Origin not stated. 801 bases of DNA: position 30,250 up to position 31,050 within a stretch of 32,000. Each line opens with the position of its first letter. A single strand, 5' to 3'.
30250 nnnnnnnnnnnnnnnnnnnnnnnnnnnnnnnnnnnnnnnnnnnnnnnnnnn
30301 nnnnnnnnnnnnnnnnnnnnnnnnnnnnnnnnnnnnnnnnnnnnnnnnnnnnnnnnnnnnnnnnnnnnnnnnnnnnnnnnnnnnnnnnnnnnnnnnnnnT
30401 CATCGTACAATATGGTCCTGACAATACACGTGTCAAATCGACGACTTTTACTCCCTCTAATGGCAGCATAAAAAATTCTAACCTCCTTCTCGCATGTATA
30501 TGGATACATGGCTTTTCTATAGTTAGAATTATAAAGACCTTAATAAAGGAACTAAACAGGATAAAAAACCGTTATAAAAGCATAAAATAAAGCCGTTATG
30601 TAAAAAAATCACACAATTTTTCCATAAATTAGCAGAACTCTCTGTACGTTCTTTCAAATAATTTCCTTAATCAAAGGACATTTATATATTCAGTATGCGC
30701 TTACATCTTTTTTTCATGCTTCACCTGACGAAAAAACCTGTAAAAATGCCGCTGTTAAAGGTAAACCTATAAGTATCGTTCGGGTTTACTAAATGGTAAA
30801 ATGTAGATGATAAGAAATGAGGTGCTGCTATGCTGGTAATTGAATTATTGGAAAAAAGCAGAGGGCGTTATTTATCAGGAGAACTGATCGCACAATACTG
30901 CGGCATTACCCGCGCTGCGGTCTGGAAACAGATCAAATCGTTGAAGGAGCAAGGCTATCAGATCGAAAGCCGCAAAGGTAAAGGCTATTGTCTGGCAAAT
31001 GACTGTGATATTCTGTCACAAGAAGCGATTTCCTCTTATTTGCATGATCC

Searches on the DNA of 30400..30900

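Call 26: search_rna_families(source=window, start=30400, end=30900, threshold=evalue, max_evalue=1)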
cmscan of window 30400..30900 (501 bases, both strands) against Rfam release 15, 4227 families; matches with E-value up to 1: 1.
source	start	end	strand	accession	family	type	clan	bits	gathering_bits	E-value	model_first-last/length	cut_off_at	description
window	30783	30821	-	RF02108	DLEU2_4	Gene; lncRNA;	-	16.3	40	0.89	21-58/58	no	Deleted in lymphocytic leukemia 2 conserved region 4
